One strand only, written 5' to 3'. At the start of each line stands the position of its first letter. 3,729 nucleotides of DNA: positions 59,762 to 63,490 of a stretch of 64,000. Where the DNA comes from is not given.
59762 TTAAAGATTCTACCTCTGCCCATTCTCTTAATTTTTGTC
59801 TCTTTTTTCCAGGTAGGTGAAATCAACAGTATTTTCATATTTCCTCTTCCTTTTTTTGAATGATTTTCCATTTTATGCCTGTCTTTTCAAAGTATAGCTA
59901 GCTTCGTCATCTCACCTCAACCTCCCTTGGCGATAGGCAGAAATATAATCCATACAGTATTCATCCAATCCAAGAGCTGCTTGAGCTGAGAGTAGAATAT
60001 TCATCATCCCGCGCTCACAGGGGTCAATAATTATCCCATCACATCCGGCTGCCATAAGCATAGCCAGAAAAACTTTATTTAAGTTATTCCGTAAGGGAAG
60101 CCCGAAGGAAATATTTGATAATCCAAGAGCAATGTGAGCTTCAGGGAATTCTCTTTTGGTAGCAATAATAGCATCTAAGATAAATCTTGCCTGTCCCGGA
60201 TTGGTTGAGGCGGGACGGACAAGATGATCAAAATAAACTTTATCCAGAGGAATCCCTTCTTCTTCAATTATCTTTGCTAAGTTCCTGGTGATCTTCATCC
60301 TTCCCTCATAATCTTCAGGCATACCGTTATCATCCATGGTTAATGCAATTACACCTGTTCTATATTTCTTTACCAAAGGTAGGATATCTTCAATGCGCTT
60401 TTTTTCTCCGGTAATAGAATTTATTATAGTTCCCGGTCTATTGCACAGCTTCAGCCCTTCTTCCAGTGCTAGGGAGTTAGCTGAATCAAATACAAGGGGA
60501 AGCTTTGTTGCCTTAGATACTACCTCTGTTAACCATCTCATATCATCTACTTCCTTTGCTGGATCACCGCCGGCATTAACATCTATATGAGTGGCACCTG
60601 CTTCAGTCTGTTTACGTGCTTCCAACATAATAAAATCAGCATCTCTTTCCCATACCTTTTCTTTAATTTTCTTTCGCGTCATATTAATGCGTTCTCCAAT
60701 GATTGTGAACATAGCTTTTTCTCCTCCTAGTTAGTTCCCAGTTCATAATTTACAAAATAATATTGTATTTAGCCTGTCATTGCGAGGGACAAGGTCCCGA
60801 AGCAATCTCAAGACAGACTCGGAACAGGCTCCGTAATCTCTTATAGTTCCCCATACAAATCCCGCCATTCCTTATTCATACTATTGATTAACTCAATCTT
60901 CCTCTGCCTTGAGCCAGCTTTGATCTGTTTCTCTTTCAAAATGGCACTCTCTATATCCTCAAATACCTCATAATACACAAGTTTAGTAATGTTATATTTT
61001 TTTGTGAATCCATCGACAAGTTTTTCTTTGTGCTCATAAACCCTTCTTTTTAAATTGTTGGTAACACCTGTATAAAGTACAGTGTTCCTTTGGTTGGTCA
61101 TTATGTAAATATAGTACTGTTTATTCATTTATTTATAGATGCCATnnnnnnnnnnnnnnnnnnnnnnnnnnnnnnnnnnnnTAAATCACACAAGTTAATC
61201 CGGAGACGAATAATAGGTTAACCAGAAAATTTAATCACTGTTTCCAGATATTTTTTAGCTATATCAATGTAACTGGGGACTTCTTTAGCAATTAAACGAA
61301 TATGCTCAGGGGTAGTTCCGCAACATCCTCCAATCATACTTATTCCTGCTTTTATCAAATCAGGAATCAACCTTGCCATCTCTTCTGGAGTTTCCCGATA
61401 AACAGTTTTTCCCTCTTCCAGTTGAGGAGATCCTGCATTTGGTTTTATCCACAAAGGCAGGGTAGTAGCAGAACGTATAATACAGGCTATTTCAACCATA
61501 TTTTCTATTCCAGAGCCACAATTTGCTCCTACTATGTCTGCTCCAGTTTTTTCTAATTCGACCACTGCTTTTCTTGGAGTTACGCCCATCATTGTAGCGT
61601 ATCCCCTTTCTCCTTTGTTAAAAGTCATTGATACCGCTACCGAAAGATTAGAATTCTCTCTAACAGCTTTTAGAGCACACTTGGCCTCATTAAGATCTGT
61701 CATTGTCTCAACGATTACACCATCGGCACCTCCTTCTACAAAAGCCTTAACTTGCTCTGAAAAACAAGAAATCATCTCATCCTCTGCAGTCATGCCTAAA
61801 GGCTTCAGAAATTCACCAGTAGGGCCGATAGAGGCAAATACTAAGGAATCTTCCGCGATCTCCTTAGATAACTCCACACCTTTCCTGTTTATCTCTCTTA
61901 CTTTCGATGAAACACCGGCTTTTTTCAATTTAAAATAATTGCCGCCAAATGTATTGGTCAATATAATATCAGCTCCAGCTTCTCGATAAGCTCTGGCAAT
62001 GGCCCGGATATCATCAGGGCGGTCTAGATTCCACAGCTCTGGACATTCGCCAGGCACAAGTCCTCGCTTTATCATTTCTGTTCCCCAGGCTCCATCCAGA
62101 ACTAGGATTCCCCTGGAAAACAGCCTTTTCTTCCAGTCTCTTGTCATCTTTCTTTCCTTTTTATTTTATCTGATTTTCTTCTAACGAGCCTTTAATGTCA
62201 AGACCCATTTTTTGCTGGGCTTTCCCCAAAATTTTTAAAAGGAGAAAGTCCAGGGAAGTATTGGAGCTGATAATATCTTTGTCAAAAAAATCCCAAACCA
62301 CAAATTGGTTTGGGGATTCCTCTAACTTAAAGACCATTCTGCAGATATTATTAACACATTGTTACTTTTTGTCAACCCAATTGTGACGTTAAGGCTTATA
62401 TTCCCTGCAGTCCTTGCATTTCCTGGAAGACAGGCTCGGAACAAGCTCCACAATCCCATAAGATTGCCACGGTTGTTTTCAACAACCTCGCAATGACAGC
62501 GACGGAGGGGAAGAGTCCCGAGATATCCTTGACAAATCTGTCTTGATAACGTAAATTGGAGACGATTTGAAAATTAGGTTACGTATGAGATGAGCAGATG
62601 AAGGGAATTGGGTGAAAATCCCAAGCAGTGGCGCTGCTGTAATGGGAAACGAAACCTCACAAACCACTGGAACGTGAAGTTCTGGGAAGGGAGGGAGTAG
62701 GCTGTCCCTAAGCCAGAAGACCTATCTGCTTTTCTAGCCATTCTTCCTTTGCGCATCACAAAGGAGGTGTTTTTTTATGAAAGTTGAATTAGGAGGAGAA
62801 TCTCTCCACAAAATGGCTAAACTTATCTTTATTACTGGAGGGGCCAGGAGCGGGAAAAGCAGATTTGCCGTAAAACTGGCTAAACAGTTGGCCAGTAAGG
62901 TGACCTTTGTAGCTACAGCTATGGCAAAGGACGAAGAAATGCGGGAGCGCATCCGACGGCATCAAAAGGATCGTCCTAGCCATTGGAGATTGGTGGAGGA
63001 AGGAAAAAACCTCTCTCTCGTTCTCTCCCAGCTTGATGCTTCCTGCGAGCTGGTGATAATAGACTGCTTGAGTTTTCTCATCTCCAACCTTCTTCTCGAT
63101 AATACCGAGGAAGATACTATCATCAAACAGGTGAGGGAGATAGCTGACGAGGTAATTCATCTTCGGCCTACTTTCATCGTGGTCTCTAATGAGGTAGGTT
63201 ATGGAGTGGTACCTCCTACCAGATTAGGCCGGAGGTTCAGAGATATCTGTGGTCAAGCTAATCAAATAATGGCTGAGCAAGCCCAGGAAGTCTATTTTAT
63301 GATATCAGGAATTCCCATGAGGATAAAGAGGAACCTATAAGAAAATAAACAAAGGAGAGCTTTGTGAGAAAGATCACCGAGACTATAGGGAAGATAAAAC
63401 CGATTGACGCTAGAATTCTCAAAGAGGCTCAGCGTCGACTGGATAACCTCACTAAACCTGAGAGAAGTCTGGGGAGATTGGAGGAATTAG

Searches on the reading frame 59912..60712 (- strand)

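Call 53: search_protein_families(library=pfam, proteins=[window:59912-60712:-], max_evalue=0.00001)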
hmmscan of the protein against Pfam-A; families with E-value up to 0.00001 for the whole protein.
window:59912-60712:- (266 aa): 1 family
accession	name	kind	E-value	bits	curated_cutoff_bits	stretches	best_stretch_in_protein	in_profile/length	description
PF00809.28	Pterin_bind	-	9.9e-23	81.5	25.5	1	6-229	1-243/244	Pterin binding enzyme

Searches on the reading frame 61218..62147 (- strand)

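Call 53: search_protein_families(library=pfam, proteins=[window:61218-62147:-], max_evalue=0.00001)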
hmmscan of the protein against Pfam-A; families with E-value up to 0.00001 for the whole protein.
window:61218-62147:- (309 aa): 1 family
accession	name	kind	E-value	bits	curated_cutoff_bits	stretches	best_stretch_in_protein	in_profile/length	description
PF02574.22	S-methyl_trans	-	5.2e-71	240.2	22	1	15-290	1-283/283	Homocysteine S-methyltransferase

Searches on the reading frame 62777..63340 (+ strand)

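Call 53: search_protein_families(library=pfam, proteins=[window:62777-63340:+], max_evalue=0.00001)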
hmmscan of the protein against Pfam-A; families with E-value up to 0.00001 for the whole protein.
window:62777-63340:+ (187 aa): 1 family
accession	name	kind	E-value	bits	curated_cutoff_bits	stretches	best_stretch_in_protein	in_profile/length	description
PF02283.22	CobU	-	6.6e-59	198.7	27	1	17-183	1-168/168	Cobinamide kinase / cobinamide phosphate guanyltransferase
